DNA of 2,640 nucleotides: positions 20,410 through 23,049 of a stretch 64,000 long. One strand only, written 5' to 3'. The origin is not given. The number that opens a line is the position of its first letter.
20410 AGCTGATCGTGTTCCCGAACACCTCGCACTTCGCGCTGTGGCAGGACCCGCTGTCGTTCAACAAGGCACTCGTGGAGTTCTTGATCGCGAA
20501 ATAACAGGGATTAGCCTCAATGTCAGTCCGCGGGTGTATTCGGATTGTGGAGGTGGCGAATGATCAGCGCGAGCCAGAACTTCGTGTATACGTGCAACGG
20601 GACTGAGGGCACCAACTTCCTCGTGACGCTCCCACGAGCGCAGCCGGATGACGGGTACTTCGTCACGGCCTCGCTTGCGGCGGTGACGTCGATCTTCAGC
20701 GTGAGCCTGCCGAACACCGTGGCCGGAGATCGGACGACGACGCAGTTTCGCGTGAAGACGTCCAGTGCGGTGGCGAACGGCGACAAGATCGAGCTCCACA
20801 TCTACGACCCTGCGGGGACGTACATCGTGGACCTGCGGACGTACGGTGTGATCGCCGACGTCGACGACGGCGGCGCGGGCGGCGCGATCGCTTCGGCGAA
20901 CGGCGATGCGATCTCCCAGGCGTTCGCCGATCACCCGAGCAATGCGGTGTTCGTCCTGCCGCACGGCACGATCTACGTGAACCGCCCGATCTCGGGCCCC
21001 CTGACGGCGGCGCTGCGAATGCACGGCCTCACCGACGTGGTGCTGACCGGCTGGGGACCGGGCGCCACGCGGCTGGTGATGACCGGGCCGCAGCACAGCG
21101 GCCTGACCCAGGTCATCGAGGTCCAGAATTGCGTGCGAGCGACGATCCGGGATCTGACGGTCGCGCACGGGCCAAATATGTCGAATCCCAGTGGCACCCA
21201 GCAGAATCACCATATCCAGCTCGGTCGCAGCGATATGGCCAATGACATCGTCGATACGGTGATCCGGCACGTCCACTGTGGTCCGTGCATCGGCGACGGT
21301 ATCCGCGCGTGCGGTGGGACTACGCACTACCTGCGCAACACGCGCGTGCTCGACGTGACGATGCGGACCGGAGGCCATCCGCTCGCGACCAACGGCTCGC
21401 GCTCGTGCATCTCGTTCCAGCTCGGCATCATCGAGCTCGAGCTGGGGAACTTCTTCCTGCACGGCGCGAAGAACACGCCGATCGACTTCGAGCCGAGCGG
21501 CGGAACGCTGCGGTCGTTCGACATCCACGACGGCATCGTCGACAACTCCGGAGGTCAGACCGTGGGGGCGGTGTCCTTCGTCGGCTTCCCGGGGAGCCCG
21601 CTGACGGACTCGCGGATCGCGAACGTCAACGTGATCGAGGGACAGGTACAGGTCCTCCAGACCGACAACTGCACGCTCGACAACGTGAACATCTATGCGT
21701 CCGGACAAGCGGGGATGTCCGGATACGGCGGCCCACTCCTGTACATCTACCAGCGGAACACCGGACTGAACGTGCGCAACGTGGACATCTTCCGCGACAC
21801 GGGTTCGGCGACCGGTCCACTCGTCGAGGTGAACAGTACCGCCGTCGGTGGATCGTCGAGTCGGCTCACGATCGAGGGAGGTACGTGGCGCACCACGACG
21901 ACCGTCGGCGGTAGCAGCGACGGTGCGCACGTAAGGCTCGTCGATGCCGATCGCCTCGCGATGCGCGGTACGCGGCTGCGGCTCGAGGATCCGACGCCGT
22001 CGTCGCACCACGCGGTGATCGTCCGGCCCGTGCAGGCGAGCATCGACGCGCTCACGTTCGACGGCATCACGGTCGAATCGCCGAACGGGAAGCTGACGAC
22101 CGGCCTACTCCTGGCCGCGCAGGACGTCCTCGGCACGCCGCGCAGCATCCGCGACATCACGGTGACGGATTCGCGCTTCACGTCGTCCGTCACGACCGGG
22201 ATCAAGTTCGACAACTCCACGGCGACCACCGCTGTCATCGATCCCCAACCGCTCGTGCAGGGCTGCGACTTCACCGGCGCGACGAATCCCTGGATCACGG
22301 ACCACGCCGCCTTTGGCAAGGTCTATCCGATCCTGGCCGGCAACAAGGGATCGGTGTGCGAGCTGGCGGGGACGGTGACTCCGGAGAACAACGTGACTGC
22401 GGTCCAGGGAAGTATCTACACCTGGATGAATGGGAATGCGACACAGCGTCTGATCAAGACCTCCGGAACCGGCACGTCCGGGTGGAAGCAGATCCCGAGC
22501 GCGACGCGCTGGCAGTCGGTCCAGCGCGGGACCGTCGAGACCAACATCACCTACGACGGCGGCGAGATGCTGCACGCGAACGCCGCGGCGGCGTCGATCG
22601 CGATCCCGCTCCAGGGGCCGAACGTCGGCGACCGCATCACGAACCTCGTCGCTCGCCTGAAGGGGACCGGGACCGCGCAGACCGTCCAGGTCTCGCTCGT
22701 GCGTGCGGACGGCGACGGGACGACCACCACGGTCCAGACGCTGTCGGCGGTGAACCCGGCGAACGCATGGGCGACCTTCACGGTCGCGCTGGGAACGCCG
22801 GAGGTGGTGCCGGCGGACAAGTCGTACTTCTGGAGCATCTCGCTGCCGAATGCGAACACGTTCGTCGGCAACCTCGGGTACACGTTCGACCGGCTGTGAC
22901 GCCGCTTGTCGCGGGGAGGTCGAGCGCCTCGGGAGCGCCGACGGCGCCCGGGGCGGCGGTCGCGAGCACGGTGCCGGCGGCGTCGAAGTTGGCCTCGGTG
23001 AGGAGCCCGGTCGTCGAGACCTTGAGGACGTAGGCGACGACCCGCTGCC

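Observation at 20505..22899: Lower-GC tailspike-like beta-helix gene without a signal peptide, probably horizontally acquired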

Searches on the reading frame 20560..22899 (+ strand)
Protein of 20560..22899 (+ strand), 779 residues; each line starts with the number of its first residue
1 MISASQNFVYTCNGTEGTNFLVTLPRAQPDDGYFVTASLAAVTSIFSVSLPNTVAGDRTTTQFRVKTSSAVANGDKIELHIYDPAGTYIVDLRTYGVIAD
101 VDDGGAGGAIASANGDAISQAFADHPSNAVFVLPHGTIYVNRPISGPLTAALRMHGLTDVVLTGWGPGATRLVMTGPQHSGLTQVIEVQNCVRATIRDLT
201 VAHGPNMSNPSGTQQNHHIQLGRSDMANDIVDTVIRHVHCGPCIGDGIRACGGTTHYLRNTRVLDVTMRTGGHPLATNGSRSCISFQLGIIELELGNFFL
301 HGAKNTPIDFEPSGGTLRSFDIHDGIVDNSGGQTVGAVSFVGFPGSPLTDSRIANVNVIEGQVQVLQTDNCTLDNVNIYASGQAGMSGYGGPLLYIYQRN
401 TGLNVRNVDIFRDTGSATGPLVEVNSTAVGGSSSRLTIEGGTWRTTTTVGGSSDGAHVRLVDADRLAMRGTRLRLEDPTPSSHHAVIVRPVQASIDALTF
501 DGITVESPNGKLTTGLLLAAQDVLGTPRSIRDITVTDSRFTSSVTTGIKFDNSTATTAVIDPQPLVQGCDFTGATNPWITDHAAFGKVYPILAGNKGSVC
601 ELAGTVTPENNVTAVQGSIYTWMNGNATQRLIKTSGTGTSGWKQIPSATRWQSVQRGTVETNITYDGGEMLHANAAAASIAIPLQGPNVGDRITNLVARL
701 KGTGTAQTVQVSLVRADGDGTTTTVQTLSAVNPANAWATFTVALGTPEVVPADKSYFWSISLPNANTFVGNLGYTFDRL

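Call 7: search_protein_families(library=pfam, proteins=[window:20560-22899:+], max_evalue=0.1)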
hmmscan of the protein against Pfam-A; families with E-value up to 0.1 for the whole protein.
window:20560-22899:+ (779 aa): 0 families

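Call 8: search_protein_families(library=phrogs, proteins=[window:20560-22899:+], max_evalue=1)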
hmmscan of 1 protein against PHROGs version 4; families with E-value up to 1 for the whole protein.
window:20560-22899:+ (779 aa): 2 families
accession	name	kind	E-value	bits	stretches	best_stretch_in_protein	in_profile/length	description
phrog_21909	-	unknown function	0.019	15.6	1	598-655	105-163/294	-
phrog_26795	-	unknown function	0.082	12.3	0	702-772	150-222/728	-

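Call 9: search_solved_structures(query=window:20560-22899:+, max_evalue=10)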
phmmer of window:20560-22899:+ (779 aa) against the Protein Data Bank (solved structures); distinct sequences matched with E-value up to 10: 0.
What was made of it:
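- Tried and rejected: Pfam, PHROGs and PDB sequence searches with the target alone found nothing (calls 7-9).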

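Call 10: find_homologous_proteins(query=window:20560-22899:+)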
Query window:20560-22899:+ (779 aa): 5 proteins with E <= 0.001 among 8000 candidates.
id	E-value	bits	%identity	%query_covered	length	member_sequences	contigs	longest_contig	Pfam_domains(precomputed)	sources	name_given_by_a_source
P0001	0.0e+0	1750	100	100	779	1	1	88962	-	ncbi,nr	ncbi:MAG: hypothetical protein KIT31_00575 [Deltaproteobacteria bacterium]|nr:hypothetical protein [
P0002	3.7e-211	722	50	91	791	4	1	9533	-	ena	-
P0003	8.8e-201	687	53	83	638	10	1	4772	-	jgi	jgi:hypothetical protein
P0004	7.1e-178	612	54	70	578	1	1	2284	-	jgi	jgi:hypothetical protein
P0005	2.2e-104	369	42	69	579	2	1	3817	-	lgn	-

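Call 12: find_encoding_contigs(protein=P0002, flank=10000)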
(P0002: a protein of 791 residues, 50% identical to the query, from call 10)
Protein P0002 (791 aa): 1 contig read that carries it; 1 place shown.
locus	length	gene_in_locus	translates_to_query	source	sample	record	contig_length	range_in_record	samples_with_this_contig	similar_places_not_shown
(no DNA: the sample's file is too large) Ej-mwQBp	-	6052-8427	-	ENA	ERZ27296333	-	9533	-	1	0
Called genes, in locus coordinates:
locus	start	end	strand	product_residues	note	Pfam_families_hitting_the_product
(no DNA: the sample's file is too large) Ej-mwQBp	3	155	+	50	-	?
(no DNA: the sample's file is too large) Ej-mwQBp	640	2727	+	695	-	PF01839:FG-GAP (faint), PF13517:FG-GAP_3 (weak)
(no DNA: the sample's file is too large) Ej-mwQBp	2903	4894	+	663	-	-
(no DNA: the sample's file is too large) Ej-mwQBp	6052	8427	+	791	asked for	-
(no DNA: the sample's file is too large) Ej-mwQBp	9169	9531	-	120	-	?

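Call 13: find_encoding_contigs(protein=P0003, flank=10000)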
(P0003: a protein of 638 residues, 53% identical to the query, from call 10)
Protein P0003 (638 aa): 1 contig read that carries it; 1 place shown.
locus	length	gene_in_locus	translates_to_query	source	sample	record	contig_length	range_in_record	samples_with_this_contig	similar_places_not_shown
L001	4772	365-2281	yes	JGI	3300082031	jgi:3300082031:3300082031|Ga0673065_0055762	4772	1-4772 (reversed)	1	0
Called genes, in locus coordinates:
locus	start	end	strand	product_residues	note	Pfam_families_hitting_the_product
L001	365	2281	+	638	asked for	-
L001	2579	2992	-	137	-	-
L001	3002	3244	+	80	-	-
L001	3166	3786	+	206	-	-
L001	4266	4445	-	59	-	-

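Call 14: find_encoding_contigs(protein=P0005, flank=10000)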
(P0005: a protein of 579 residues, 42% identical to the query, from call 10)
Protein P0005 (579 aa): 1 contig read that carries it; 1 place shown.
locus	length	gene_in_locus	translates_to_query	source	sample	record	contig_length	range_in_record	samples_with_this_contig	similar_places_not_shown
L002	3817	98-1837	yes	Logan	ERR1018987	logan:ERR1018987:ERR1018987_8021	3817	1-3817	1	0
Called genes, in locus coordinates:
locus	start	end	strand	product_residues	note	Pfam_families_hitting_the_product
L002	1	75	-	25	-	?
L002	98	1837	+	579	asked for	-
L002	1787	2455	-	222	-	PF00702:Hydrolase, PF12710:HAD, PF13419:HAD_2, PF13242:Hydrolase_like (weak)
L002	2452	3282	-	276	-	PF02826:2-Hacid_dh_C (faint), PF03446:NAD_binding_2, PF03807:F420_oxidored (weak), PF14833:NAD_binding_11 (weak)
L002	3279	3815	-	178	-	?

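Call 23: predict_structure(protein=window:20560-22899:+)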
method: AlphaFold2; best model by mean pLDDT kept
length: 779 residues; sequences in the alignment: 1
mean_pLDDT: 37.4   pTM: 0.30
mean pLDDT of the five models: 37.4, 30.8, 30.2, 29.8, 27.6
residues with pLDDT >= 90: 0; 70-90: 3; 50-70: 111; < 50: 665
segments of 3 or more residues with pLDDT < 50: 1-372, 374-402, 404-406, 409-437, 439-465, 477-497, 509-656, 667-681, 685-690, 777-779
pLDDT, mean of each block of 10 residues (from residue 1): 29 32 33 30 31 30 33 35 37 31 30 41 44 40 39 36 33 31 23 26 30 36 33 30 29 30 34 29 26 24 27 31 33 28 26 31 42 47 35 42 49 41 38 40 42 41 47 51 43 44 50 42 37 39 34 28 26 26 26 27 23 24 29 33 32 40 47 39 49 59 59 60 66 63 57 57 55 49
secondary structure, 60 per line:
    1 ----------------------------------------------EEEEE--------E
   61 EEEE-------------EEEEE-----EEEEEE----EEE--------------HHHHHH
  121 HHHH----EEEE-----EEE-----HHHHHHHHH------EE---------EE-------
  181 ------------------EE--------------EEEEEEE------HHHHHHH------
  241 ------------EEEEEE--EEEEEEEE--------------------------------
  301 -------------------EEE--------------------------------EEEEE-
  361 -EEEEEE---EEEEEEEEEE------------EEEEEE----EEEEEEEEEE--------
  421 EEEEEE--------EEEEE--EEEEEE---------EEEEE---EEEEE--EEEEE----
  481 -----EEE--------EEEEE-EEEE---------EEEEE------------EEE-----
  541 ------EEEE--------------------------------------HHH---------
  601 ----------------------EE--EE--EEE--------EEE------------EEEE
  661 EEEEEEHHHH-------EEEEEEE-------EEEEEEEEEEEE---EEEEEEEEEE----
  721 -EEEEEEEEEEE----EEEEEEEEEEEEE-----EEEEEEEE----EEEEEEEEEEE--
elements in order (helices of 4 or more, strands of 3 or more residues): E47-51 E60-64 E78-82 E88-93 E98-100 H115-124 E129-132 E138-140 H146-154 E215-221 H228-234 E253-258 E261-268 E320-322 E355-359 E362-367 E371-380 E393-398 E403-412 E421-426 E435-439 E442-447 E457-461 E465-469 E472-476 E486-488 E497-501 E503-506 E516-520 E533-535 E547-550 E631-633 E642-644 E657-666 H667-670 E678-684 E692-703 E707-716 E722-732 E737-749 E755-762 E767-777
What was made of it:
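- Tried and rejected: Single-sequence AF2 gave pLDDT 37 and was useless (call 23).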

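Call 27: search_protein_representatives(alignment_id=A1)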
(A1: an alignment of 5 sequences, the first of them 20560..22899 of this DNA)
Query: 5 sequences, 649 profile positions. Proteins with E-value up to 0.001 (for the whole library): 586; up to 1e-10: 215; up to 1e-30: 88. The best 150 are listed.
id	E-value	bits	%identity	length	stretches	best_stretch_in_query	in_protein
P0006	2.5e-194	663.9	-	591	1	90-638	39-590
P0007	1.0e-183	628.9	-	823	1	89-636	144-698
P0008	2.8e-174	597.6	-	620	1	87-636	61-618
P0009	1.3e-168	578.9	-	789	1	90-639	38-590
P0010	6.0e-138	477.6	-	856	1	89-641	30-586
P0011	1.7e-135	469.6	-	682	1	87-639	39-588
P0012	6.2e-124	431.3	-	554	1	88-638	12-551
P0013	1.1e-123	430.5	-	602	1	87-639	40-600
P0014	3.1e-118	412.5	-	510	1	89-579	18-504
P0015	6.2e-114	398.3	-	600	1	88-639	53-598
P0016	3.1e-110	386.1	-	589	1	70-640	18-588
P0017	9.0e-107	374.6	-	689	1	88-637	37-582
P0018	3.7e-106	372.6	-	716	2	86-426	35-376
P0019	4.0e-105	369.2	-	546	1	115-636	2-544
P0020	1.6e-100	353.9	-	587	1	86-639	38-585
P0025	1.6e-91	324.2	-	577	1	81-639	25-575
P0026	2.5e-90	320.3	-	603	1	50-637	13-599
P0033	1.5e-75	271.4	-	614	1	85-635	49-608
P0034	2.8e-74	267.3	-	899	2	84-632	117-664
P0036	1.3e-73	265.0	-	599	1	89-639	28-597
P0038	1.8e-70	254.6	-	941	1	88-641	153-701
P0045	9.0e-65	235.8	-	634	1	55-640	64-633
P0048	1.6e-63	231.7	-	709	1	84-641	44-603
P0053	1.1e-61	225.7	-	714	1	84-639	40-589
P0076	3.2e-45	171.3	-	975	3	505-642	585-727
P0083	9.6e-38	146.5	-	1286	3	5-87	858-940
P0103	2.6e-24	102.2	-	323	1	6-95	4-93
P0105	6.2e-24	100.9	-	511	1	504-639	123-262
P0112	1.8e-22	96.1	-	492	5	596-642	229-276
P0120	2.0e-20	89.3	-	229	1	2-85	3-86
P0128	3.4e-18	81.9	-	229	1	1-86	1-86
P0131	2.1e-17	79.4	-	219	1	6-89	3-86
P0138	4.3e-16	75.0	-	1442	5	590-642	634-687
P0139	5.5e-16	74.7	-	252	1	4-106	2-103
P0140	5.7e-16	74.6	-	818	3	494-642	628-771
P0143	9.0e-16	73.9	-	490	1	4-85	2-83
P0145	1.1e-15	73.7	-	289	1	5-83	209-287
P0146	1.3e-15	73.4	-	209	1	6-87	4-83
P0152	2.8e-15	72.3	-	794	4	591-635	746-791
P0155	5.8e-15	71.3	-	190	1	4-81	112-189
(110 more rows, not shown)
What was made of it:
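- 586 representatives at E<=1e-3 and 88 at <=1e-30 (call 27).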

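Call 31: search_solved_structures(query=A2, max_evalue=10, show_alignments=2)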
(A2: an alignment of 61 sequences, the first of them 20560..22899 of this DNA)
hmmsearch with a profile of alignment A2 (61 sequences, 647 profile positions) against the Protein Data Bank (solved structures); distinct sequences matched with E-value up to 10: 7.
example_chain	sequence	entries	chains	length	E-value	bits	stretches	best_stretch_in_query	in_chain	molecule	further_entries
5lw3_A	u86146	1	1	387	1.5e-13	53.1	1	40-189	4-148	Poly(beta-D-mannuronate) C5 epimerase 6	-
2pyg_A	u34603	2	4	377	5.4e-12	48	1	40-189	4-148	Poly(beta-D-mannuronate) C5 epimerase 4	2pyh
3zpp_A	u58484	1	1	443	2.1e-11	46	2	28-209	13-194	CELL WALL SURFACE ANCHOR FAMILY PROTEIN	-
7jw4_A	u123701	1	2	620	5.4e-05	24.8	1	262-363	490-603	Glycoside hydrolase family 110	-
5olp_A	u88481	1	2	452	6e-05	24.7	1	41-86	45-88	Pectate lyase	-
7jwf_A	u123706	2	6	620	7.4e-05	24.4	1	262-363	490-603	Glycoside hydrolase family 110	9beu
4n6k_A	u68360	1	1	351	0.55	11.6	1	157-194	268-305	TRAP dicarboxylate transporter-DctP subunit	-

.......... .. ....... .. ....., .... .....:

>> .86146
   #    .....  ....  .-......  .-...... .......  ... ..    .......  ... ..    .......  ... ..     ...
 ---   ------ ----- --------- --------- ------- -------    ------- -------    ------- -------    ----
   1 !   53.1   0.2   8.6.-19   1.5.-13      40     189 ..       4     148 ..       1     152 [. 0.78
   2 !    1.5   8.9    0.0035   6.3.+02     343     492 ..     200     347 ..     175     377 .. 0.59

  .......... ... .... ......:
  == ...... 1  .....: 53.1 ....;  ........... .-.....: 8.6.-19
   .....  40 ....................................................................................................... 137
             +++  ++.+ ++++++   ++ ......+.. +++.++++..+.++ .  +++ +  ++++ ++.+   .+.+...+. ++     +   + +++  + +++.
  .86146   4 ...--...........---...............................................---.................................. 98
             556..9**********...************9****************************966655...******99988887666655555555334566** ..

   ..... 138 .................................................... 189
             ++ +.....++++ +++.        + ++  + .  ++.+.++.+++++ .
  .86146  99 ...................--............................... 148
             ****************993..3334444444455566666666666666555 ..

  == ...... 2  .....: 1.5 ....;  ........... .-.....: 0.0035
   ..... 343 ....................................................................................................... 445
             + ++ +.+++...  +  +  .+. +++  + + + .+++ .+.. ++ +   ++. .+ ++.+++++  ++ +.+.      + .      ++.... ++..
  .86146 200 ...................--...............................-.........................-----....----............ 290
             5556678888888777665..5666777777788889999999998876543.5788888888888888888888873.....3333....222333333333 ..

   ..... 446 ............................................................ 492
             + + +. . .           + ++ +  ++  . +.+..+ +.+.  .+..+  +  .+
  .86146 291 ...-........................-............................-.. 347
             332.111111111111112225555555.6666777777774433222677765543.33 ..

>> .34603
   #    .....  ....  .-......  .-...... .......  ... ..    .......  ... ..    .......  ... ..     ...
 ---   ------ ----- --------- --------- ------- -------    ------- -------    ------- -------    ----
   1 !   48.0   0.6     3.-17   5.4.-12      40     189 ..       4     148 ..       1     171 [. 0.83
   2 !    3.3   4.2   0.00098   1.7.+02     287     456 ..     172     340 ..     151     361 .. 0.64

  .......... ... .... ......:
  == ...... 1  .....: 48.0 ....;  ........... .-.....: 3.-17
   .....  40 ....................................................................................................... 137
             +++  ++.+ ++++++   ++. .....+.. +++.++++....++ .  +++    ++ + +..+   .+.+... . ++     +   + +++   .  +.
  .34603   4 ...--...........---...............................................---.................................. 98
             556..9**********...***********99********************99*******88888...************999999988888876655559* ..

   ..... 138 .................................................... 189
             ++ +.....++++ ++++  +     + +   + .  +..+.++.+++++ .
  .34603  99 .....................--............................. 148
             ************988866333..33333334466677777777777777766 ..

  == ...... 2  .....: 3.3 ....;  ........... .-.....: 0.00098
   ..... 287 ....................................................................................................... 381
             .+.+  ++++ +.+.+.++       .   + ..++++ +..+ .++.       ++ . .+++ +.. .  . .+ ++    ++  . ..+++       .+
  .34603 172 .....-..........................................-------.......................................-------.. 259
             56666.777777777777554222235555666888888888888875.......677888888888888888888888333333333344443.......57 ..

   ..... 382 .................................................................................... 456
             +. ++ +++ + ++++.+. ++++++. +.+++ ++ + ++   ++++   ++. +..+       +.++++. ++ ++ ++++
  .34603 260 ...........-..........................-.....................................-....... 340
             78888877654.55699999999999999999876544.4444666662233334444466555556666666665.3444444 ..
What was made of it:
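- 20833..20937 (+): Linker and capping alpha-helix (aa 92-126; helix 109-124). This region and the first rungs carry the profile match to AlgE4/AlgE6 (call 31).
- On AlgE-type mannuronan C-5 epimerases: The family profile scores 1.5e-13 and 5e-12 against 5lw3 and 2pyg over the cap and first rungs (call 31).
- Closest known: AlgE4/AlgE6 mannuronan C-5 epimerase A-modules. Same: It is also the best sequence-profile match, to the cap and first rungs (1.5e-13; call 31).
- The family profile hits AlgE6/AlgE4 at 1.5e-13 and 5e-12, plus GH110 and a pectate lyase (call 31). The AlgE catalytic rung motif is not present (call 31; sequence).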

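Call 32: search_protein_families(library=pfam, alignment_id=A2, max_evalue=0.01)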
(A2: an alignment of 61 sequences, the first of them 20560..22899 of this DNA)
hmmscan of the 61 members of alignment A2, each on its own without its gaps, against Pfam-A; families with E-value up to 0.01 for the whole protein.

A. member 1, window:20560-22899:+ (779 aa): 0 families

B. families by the number of members that match (of 61 scanned): 6 families
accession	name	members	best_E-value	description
PF13229.12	Beta_helix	15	1.3e-11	Right handed beta helix region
PF12708.12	Pect-lyase_RHGA_epim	10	1.9e-15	Rhamnogalacturonase A/epimerase, pectate lyase-like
PF05048.19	NosD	5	0.00087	Periplasmic copper-binding protein (NosD)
PF25692.1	Phage_depo_C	1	9.4e-06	Phage depolymerase C-terminal beta sandwich domain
PF01391.23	Collagen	1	0.00064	Collagen triple helix repeat (20 copies)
PF12218.14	End_N_terminal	1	0.0066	N terminal extension of bacteriophage endosialidase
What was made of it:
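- On Pectin-lyase-fold right-handed parallel beta-helix superfamily: Only at family level do 15, 10 and 5 of 61 relatives hit these models (call 32).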

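Call 33: search_protein_families(library=phrogs, alignment_id=A2, max_evalue=0.001)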
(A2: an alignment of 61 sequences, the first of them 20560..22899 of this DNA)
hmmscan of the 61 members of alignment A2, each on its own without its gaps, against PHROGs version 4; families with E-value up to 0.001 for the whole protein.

A. member 1, window:20560-22899:+ (779 aa): 0 families

B. families by the number of members that match (of 61 scanned): 35 families (the first 25 are shown)
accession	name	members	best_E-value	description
phrog_16355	-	13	2.7e-08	-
phrog_2234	-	12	1.1e-16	tail spike protein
phrog_7458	-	8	6.1e-09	tail spike protein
phrog_21909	-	6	5.3e-07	-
phrog_15455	-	4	8e-10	tail fiber protein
phrog_9707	-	4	3e-08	tail protein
phrog_14442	-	3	1.1e-08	tail protein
phrog_14558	-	3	5e-07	tail spike protein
phrog_18522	-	2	4.2e-09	tail protein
phrog_28781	-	2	9.4e-06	tail spike protein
phrog_15175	-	2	0.00037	virion structural protein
phrog_26223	-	1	5.5e-18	-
phrog_12736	-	1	2.4e-13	virion structural protein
phrog_31144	-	1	9.6e-08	-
phrog_6320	-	1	5.3e-07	tail fiber protein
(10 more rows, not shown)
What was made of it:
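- On Phage tailspike / receptor-binding depolymerase: Of 61 relatives, 12 hit phrog_2234 'tail spike' (call 33).
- Among 61 members, 15 hit Pfam Beta_helix, 10 hit Pect-lyase_RHGA_epim and 12 hit PHROG tail spike phrog_2234 (calls 32, 33).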

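Call 34: search_dna_similar(query=window:20560-22899:+, collection=phages, mode=protein, max_evalue=0.001)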
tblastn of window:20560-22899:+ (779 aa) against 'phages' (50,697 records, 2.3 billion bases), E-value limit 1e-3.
No match.
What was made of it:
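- On Phage tailspike / receptor-binding depolymerase: The target has no significant PHROG hit (call 8), and tblastn against 50,697 phage records found nothing (call 34).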

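Call 36: find_related_loci(query=A1, collection=viral_contigs, flank=10000)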
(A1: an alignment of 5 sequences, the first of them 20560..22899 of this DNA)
Query A1 (779 aa) in viral_contigs; peptide patterns used: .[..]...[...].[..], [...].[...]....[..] (x = any residue, [..] = any of these).
23 stretches matched a pattern, but none encodes a relative of the query by tblastn (E <= 1e-3).

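Call 37: find_related_loci(query=A1, collection=genome_contigs, flank=10000)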
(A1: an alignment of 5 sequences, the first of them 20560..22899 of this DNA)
Query A1 (779 aa) in genome_contigs; peptide patterns used: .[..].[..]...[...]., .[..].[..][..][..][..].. (x = any residue, [..] = any of these).
23 stretches matched a pattern; 1 encode a relative of the query (tblastn E <= 1e-3); 1 distinct loci.
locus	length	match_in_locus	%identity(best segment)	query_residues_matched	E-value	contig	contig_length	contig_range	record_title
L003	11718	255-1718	38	162-648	4e-79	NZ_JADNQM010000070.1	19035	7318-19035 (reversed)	Amycolatopsis sp. cmx-11-12 cmx-11-12_NODE_70_length_19035_cov_14.754072, whole genome shotgun sequence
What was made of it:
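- Tried and rejected: In GTDB genomes only one hit appeared, an Amycolatopsis contig end (call 37).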
